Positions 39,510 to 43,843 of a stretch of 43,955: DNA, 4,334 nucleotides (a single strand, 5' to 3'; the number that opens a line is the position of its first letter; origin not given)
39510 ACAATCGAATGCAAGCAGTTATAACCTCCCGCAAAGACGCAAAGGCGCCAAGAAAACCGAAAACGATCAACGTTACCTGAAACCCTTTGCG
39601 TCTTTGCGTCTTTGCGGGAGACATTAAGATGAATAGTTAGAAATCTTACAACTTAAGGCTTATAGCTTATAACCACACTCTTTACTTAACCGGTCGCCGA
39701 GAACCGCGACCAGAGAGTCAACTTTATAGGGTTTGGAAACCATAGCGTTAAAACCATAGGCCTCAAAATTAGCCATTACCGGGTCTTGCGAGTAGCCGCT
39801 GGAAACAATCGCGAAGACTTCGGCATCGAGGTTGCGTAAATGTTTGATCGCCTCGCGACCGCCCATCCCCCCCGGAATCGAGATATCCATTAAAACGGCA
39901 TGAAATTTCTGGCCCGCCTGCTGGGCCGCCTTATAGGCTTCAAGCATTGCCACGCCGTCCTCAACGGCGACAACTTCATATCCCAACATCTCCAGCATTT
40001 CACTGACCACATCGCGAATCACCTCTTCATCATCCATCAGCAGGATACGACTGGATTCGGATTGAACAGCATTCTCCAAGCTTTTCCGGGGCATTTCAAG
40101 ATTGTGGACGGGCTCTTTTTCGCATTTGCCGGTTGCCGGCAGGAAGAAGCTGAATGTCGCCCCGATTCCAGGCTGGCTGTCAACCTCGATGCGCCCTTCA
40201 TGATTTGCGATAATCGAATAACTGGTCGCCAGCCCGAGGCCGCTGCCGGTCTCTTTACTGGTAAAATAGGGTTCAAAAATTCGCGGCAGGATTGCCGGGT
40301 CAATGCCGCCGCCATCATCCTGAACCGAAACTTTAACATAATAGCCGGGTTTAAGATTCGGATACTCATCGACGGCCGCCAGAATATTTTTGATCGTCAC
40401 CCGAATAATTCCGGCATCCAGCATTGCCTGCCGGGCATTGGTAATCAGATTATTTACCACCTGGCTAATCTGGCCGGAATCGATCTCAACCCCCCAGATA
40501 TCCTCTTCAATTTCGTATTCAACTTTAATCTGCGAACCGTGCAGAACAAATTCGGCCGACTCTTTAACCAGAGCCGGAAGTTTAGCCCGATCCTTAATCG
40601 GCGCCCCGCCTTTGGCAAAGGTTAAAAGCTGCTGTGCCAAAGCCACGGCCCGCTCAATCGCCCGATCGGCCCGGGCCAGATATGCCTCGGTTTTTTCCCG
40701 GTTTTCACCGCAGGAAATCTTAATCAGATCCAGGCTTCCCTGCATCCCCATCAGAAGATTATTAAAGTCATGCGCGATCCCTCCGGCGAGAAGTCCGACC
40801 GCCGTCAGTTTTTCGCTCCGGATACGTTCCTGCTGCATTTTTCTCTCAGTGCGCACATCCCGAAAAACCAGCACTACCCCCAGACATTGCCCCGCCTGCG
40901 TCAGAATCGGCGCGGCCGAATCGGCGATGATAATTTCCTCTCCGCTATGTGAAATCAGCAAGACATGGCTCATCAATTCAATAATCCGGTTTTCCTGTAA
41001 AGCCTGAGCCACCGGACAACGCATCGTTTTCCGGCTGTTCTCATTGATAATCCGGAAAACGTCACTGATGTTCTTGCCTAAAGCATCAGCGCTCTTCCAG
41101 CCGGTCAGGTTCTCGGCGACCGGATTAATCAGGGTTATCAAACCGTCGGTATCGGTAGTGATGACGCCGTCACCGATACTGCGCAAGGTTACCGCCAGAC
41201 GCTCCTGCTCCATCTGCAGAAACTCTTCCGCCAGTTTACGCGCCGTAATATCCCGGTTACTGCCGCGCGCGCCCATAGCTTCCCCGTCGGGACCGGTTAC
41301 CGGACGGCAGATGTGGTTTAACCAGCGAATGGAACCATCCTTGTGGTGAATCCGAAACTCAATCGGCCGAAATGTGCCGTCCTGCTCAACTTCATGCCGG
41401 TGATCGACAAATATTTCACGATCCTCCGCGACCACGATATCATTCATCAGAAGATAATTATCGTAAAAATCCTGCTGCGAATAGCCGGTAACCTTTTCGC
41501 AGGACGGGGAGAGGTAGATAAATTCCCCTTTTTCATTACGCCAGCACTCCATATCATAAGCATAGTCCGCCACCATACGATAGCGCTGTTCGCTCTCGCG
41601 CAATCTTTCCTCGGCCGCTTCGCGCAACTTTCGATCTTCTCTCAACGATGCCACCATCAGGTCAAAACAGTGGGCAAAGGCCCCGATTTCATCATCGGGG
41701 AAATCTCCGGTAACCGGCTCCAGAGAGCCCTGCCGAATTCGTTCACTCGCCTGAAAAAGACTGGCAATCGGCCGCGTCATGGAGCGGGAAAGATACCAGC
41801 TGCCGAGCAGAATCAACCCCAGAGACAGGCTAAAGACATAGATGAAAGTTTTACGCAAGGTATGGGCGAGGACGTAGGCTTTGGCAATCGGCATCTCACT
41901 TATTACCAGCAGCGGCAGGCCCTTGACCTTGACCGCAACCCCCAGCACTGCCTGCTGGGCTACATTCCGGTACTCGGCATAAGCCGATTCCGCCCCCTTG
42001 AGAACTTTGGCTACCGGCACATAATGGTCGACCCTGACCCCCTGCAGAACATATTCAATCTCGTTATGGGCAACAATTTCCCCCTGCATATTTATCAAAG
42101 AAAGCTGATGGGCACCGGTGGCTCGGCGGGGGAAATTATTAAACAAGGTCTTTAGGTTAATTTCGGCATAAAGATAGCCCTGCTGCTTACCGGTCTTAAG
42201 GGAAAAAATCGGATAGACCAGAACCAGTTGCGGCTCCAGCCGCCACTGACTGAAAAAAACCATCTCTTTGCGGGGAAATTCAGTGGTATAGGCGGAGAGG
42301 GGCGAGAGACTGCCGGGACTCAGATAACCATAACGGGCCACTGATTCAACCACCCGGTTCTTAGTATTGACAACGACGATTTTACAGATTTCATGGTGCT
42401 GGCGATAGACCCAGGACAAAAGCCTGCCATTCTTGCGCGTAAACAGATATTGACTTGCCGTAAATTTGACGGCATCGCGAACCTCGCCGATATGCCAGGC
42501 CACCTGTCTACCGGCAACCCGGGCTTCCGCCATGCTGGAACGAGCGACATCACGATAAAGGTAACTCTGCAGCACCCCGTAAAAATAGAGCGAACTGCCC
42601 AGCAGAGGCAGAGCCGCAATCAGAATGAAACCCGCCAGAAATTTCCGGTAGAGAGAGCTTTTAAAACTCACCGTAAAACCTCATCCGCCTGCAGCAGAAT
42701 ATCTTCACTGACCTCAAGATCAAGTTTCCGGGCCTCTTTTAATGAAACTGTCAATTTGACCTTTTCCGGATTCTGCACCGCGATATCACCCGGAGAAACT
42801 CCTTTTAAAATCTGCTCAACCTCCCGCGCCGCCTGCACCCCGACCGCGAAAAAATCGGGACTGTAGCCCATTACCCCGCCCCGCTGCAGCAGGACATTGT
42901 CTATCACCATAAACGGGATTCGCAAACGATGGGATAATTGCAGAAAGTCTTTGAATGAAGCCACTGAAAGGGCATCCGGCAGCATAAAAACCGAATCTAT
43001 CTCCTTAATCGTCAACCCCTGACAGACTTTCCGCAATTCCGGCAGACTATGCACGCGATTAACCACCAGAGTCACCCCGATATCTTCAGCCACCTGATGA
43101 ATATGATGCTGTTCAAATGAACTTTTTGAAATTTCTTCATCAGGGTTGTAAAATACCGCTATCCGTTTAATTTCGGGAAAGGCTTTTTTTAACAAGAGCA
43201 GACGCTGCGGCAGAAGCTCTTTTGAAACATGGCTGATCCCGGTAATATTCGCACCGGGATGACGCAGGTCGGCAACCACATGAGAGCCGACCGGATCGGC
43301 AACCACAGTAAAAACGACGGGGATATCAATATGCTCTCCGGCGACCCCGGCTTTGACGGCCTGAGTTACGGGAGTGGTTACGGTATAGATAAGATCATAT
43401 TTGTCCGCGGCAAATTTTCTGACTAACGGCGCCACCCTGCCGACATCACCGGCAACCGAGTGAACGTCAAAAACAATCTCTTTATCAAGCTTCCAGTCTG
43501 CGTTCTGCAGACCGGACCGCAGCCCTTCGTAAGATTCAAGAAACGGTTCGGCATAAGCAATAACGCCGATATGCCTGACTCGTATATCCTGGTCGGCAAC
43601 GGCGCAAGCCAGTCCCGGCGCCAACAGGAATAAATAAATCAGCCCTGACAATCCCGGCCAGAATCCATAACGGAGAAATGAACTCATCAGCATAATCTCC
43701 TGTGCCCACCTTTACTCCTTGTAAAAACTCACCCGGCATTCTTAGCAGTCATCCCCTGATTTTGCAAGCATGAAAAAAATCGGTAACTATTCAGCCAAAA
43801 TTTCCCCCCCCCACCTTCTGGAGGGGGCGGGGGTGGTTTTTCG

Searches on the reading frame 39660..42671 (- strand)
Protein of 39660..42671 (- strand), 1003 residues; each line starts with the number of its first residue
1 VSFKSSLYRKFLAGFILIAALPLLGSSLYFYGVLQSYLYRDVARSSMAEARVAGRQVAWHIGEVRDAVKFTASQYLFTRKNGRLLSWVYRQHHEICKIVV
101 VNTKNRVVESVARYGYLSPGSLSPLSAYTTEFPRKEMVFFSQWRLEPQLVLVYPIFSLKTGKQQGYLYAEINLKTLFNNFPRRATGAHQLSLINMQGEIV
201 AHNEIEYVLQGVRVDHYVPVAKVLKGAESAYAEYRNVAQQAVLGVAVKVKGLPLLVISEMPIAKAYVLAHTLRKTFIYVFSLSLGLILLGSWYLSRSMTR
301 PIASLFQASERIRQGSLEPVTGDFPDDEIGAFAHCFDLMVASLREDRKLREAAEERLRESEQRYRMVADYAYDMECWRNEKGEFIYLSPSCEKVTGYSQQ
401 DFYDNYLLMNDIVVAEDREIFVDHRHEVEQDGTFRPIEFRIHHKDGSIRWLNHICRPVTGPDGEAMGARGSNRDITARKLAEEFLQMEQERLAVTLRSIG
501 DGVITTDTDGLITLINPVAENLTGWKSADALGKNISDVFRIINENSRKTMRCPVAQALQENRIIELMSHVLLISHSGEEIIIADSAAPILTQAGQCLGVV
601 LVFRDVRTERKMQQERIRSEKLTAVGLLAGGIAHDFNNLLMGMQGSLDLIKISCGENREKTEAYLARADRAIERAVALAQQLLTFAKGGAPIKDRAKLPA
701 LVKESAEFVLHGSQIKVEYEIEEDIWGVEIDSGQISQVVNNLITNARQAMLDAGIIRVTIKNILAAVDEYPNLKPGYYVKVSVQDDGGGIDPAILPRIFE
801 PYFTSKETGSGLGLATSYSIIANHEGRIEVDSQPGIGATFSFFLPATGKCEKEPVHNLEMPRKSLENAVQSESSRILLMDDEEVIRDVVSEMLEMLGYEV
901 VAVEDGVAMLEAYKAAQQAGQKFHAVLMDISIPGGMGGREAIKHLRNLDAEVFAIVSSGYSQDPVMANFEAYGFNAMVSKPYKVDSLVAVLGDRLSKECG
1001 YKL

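Call 8: search_protein_families(library=ncbifam, proteins=[window:39660-42671:-], max_evalue=0.00001)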
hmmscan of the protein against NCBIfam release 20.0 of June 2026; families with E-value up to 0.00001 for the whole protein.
window:39660-42671:- (1003 aa): 89 families (the best 25 are shown)
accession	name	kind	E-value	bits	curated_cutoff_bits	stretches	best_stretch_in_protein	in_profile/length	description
NF008468.0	PRK11360.1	equivalog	7.6e-74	249.2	646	1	496-849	274-611/616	two-component system sensor histidine kinase AtoS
NF010411.0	PRK13837.1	equivalog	1.3e-71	241.8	647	1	552-997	376-814/828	two-component system VirA-like sensor kinase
NF046020.1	HisKinCckABruc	equivalog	4.5e-70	236.5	1000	1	379-991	236-863/868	cell cycle histidine kinase CckA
NF010076.0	PRK13557.1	subfamily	4.3e-69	233.4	631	1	509-988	52-526/540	histidine kinase famiy protein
NF046026.1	HisKinCckACaul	equivalog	1.3e-57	195.4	1000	1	600-963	277-644/678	cell cycle histidine kinase CckA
NF052574.1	HisKinEspCMyxo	equivalog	1.5e-52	178.8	1200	1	489-995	283-783/785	serine histidine kinase EspC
NF052573.1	HisKinEspAMyxo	equivalog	8.8e-51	172.8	1400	1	428-994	196-749/755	serine histidine kinase EspA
NF007298.0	PRK09776.1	equivalog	9.5e-48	162.8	1135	1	410-618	476-682/1111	diguanylate cyclase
NF041777.1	sens_FixL_Rhizob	equivalog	4.3e-45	154.3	850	1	385-847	19-482/485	sensor protein FixL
NF033092.0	HK_WalK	equivalog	1.3e-44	152.8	725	2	481-845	249-593/594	cell wall metabolism sensor histidine kinase WalK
NF007688.0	PRK10364.1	equivalog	2.2e-37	128.9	479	1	579-849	195-454/460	two-component system sensor histidine kinase ZraS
TIGR00229.1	sensory_box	domain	7e-37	126.4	22.9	2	358-485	1-126/126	PAS domain S-box protein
TIGR02956.1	TMAO_torS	equivalog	2.6e-33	115.2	676.5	1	698-996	539-821/967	TMAO reductase system sensor histidine kinase/response regulator TorS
NF008302.0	PRK11091.1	equivalog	3.2e-32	111.6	838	1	720-993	383-641/779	aerobic respiration two-component sensor histidine kinase ArcB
NF046044.1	PnpS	equivalog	1.9e-28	99.6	400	1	484-845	49-390/390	two-component system histidine kinase PnpS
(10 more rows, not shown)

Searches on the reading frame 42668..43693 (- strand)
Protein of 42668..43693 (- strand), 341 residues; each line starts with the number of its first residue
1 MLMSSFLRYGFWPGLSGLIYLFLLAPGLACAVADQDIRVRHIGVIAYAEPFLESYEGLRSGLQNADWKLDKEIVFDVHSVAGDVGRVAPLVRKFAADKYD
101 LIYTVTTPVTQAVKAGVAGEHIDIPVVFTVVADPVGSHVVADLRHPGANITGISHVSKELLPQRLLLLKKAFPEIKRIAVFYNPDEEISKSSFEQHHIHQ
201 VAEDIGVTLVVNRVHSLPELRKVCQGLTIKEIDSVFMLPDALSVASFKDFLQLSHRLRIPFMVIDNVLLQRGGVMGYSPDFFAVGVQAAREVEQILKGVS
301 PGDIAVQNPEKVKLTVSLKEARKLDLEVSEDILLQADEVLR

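Call 8: search_protein_families(library=ncbifam, proteins=[window:42668-43693:-], max_evalue=0.00001)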
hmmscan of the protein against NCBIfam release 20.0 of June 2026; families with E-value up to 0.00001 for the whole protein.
window:42668-43693:- (341 aa): 1 family
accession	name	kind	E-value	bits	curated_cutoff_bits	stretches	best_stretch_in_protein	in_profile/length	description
NF041285.1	ABC_SBP_TrpX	equivalog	7.6e-43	146.8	390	1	39-336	30-321/322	tryptophan ABC transporter substrate-binding protein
